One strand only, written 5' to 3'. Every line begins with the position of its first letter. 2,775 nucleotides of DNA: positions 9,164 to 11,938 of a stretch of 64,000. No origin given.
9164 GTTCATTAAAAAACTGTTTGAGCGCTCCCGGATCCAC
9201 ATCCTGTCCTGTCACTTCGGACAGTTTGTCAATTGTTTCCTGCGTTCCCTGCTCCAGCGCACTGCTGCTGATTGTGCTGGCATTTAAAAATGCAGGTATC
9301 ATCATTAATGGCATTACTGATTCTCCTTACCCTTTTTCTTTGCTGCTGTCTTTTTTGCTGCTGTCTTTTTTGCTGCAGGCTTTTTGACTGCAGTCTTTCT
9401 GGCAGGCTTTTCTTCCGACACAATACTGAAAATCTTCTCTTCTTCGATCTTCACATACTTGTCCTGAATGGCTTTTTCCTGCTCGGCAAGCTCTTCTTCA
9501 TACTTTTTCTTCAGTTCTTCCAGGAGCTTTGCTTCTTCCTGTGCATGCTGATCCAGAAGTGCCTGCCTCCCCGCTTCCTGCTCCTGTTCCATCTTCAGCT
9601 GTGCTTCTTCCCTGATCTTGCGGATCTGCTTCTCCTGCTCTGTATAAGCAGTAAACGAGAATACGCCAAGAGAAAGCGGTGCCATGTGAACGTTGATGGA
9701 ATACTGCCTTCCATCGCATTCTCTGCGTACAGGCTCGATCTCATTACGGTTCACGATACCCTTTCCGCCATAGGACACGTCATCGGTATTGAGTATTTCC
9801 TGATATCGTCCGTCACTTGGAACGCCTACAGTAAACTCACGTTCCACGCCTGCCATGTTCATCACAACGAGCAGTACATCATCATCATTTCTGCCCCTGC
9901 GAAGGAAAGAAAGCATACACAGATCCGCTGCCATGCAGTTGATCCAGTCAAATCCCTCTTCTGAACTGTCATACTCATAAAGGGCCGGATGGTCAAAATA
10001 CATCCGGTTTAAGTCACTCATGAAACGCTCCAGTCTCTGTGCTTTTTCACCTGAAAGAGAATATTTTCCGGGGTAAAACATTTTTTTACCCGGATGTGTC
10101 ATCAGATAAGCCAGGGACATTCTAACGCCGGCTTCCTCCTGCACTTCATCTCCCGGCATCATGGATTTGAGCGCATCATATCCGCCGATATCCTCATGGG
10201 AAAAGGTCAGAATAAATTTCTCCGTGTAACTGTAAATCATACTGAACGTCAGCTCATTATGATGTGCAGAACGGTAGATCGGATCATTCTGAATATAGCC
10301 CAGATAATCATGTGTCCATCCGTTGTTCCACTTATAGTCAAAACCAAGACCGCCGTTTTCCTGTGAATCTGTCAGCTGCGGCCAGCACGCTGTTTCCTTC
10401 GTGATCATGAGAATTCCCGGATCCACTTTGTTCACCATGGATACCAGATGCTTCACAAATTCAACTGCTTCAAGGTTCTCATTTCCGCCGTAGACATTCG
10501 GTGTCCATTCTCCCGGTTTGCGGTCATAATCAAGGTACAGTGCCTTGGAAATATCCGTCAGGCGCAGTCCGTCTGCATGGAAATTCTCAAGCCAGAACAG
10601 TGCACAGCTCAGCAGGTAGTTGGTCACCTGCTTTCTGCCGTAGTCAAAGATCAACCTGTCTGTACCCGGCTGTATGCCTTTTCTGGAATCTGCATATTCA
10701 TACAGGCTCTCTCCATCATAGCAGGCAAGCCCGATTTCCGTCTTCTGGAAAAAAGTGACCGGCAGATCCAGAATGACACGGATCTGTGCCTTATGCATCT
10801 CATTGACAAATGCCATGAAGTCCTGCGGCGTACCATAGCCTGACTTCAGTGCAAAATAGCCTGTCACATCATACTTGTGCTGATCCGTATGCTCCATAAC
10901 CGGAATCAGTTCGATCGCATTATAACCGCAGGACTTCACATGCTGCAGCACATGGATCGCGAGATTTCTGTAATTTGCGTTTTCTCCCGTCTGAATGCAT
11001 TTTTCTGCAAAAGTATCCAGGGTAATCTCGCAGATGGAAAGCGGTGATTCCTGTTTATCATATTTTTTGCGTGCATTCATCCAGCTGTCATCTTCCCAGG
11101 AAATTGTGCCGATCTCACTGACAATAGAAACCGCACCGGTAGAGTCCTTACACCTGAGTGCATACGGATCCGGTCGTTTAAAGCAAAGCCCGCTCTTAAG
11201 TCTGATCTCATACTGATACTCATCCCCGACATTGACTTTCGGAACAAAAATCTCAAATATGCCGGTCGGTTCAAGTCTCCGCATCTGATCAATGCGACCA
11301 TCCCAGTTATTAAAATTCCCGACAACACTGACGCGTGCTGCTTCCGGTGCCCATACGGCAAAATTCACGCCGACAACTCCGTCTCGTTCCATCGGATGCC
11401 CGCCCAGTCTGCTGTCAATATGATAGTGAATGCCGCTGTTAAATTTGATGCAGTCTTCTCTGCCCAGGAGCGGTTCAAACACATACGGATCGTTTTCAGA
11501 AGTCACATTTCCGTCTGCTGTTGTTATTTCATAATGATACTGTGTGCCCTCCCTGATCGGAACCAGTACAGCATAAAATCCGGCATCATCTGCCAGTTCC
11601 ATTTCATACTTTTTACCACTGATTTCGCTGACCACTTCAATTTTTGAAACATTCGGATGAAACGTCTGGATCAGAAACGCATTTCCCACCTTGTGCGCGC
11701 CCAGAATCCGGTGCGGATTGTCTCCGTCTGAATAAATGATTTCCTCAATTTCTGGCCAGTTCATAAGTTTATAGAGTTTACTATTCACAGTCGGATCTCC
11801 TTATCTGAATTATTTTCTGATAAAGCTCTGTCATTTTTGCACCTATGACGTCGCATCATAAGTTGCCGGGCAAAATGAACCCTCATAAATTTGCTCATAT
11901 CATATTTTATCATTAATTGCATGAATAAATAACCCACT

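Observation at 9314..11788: Apparently catalytically dead GlgB with CBM48, coiled coil and histone-like tail: candidate glycogen-granule/nucleoid tether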

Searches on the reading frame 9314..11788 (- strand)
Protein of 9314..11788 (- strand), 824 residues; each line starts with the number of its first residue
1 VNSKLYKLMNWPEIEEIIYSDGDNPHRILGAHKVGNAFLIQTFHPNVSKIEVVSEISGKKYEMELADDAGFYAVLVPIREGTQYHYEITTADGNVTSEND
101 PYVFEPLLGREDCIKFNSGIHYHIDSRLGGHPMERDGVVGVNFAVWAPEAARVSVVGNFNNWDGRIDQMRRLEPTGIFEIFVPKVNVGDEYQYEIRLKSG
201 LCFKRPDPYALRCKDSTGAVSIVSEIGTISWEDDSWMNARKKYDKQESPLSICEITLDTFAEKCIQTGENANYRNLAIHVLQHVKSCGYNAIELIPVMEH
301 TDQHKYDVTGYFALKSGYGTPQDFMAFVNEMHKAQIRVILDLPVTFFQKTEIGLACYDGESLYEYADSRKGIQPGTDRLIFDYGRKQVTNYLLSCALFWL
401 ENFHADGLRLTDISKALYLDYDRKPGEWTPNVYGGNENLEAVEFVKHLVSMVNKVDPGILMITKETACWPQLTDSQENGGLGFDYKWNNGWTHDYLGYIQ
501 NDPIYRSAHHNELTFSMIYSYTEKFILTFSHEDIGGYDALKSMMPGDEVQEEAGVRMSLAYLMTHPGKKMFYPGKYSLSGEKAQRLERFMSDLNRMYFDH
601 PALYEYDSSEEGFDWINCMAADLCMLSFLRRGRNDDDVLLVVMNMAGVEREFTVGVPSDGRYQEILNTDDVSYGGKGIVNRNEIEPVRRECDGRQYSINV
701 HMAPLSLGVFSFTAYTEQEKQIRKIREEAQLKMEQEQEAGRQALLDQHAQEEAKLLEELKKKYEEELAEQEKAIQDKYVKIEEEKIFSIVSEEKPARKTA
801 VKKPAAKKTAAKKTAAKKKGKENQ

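Call 3: search_protein_families(library=pfam, proteins=[window:9314-11788:-], max_evalue=0.01)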
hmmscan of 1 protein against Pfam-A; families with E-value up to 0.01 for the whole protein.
window:9314-11788:- (824 aa): 5 families
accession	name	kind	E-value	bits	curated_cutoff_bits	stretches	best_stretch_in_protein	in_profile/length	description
PF22019.2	GlgB_N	-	2.9e-25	88.6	27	2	11-102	2-94/94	alpha-1,4-glucan branching enzyme GlgB, N-terminal domain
PF02922.24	CBM_48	-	3e-24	85.6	22.4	2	128-210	2-83/83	Carbohydrate-binding module 48 (Isoamylase N-terminal domain)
PF02806.24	Alpha-amylase_C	-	5.4e-17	62.4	21.2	1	615-711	1-93/95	Alpha amylase, C-terminal all-beta domain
PF00128.31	Alpha-amylase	-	1.1e-12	48.4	22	1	280-342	24-87/446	Alpha amylase, catalytic domain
PF07382.16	HC2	-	0.0024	18.5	40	1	793-818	21-47/194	Histone H1-like nucleoprotein HC2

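Call 4: search_protein_families(library=ncbifam, proteins=[window:9314-11788:-], max_evalue=0.01)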
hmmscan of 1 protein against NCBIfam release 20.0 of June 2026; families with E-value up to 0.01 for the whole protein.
window:9314-11788:- (824 aa): 18 families
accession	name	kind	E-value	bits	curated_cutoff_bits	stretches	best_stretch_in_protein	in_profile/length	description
NF003811.1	PRK05402.1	equivalog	4.8e-191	636.5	741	2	112-710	2-617/619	1,4-alpha-glucan branching protein GlgB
NF008967.0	PRK12313.1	equivalog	4.7e-189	629.8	577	2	110-712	9-627/633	1,4-alpha-glucan branching protein GlgB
TIGR01515.1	branching_enzym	equivalog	1.7e-176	588.4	463.95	2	115-707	4-603/607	1,4-alpha-glucan branching enzyme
NF011293.0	PRK14705.1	equivalog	6.6e-153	510.9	2376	1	18-710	512-1220/1224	1,4-alpha-glucan branching enzyme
NF009221.0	PRK12568.1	equivalog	6.2e-145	484.1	1270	2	97-706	111-737/745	1,4-alpha-glucan branching enzyme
NF011294.0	PRK14706.1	equivalog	5e-137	457.8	1284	2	125-724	27-635/642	1,4-alpha-glucan branching enzyme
TIGR02402.1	trehalose_TreZ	equivalog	2.6e-31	108.5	538.8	1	141-491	1-308/545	malto-oligosyltrehalose trehalohydrolase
NF041090.1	Cyc-maltodext_AglB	equivalog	5.1e-11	42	540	1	281-341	71-131/470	cyclomaltodextrinase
TIGR02456.1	treS_nterm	equivalog_domain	1.8e-10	39.9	678.35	1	279-345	32-99/539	maltose alpha-D-glucosyltransferase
TIGR02100.1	glgX_debranch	equivalog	9.4e-10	37.2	640.9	1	276-413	184-342/688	glycogen debranching protein GlgX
NF041321.1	Alpha-amyl_MalA_Halo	equivalog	1.7e-09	36.6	875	1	249-410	259-424/666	alpha-amylase MalA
TIGR02104.1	pulA_typeI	equivalog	6.4e-08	31.1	504.5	1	142-410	22-318/605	type I pullulanase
NF051899.1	BetGalacBglAAgro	equivalog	3.1e-07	29.2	900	1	279-343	32-97/537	beta-galactosidase BglA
NF008051.0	PRK10785.1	equivalog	4.8e-07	28.4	568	1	281-341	185-245/607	maltodextrin glucosidase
NF008183.0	PRK10933.1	subfamily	2.1e-06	26.7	535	1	278-343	36-102/551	alpha,alpha-phosphotrehalase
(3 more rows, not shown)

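Call 5: search_solved_structures(query=window:9314-11788:-, show_alignments=2)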
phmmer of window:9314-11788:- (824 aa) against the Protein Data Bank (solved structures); distinct sequences matched with E-value up to 0.001: 88 (the best 60 are shown).
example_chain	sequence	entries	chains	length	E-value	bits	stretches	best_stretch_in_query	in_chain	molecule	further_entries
3k1d_A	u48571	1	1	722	3.4e-145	488.5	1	14-704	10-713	1,4-alpha-glucan-branching enzyme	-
5gqz_A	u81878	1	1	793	1.1e-138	467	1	11-710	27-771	1,4-alpha-glucan branching enzyme GlgB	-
5gr5_A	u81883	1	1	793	1.4e-138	466.6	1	11-710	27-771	1,4-alpha-glucan branching enzyme GlgB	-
5gqw_A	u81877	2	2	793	1.5e-138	466.5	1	11-710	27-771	1,4-alpha-glucan branching enzyme GlgB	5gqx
5gqu_A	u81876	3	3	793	2.1e-138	466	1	11-710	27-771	1,4-alpha-glucan branching enzyme GlgB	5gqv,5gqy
5gr1_A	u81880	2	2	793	2.4e-138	465.9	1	11-710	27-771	1,4-alpha-glucan branching enzyme GlgB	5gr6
6klf_A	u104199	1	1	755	2.9e-138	465.6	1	13-708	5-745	1,4-alpha-glucan branching enzyme GlgB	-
5gr0_A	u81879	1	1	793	4.5e-138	464.9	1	11-710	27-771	1,4-alpha-glucan branching enzyme GlgB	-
5gr2_A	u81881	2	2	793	5.1e-138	464.8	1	11-710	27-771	1,4-alpha-glucan branching enzyme GlgB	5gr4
5gr3_A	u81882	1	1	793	4.2e-136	458.4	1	11-710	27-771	1,4-alpha-glucan branching enzyme GlgB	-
8zqa_A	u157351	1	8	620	1.4e-125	423.6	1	108-708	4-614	1,4-alpha-glucan branching enzyme GlgB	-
6joy_A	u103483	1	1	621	1.4e-124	420.3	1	108-707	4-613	1,4-alpha-glucan branching enzyme GlgB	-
1m7x_A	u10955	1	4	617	1.6e-119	403.6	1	117-706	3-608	1,4-alpha-glucan Branching Enzyme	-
8sdb_A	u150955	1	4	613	3.5e-119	402.4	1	121-706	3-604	1,4-alpha-glucan branching enzyme GlgB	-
4lpc_A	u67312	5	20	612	6.2e-119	401.6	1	126-706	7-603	1,4-alpha-glucan branching enzyme GlgB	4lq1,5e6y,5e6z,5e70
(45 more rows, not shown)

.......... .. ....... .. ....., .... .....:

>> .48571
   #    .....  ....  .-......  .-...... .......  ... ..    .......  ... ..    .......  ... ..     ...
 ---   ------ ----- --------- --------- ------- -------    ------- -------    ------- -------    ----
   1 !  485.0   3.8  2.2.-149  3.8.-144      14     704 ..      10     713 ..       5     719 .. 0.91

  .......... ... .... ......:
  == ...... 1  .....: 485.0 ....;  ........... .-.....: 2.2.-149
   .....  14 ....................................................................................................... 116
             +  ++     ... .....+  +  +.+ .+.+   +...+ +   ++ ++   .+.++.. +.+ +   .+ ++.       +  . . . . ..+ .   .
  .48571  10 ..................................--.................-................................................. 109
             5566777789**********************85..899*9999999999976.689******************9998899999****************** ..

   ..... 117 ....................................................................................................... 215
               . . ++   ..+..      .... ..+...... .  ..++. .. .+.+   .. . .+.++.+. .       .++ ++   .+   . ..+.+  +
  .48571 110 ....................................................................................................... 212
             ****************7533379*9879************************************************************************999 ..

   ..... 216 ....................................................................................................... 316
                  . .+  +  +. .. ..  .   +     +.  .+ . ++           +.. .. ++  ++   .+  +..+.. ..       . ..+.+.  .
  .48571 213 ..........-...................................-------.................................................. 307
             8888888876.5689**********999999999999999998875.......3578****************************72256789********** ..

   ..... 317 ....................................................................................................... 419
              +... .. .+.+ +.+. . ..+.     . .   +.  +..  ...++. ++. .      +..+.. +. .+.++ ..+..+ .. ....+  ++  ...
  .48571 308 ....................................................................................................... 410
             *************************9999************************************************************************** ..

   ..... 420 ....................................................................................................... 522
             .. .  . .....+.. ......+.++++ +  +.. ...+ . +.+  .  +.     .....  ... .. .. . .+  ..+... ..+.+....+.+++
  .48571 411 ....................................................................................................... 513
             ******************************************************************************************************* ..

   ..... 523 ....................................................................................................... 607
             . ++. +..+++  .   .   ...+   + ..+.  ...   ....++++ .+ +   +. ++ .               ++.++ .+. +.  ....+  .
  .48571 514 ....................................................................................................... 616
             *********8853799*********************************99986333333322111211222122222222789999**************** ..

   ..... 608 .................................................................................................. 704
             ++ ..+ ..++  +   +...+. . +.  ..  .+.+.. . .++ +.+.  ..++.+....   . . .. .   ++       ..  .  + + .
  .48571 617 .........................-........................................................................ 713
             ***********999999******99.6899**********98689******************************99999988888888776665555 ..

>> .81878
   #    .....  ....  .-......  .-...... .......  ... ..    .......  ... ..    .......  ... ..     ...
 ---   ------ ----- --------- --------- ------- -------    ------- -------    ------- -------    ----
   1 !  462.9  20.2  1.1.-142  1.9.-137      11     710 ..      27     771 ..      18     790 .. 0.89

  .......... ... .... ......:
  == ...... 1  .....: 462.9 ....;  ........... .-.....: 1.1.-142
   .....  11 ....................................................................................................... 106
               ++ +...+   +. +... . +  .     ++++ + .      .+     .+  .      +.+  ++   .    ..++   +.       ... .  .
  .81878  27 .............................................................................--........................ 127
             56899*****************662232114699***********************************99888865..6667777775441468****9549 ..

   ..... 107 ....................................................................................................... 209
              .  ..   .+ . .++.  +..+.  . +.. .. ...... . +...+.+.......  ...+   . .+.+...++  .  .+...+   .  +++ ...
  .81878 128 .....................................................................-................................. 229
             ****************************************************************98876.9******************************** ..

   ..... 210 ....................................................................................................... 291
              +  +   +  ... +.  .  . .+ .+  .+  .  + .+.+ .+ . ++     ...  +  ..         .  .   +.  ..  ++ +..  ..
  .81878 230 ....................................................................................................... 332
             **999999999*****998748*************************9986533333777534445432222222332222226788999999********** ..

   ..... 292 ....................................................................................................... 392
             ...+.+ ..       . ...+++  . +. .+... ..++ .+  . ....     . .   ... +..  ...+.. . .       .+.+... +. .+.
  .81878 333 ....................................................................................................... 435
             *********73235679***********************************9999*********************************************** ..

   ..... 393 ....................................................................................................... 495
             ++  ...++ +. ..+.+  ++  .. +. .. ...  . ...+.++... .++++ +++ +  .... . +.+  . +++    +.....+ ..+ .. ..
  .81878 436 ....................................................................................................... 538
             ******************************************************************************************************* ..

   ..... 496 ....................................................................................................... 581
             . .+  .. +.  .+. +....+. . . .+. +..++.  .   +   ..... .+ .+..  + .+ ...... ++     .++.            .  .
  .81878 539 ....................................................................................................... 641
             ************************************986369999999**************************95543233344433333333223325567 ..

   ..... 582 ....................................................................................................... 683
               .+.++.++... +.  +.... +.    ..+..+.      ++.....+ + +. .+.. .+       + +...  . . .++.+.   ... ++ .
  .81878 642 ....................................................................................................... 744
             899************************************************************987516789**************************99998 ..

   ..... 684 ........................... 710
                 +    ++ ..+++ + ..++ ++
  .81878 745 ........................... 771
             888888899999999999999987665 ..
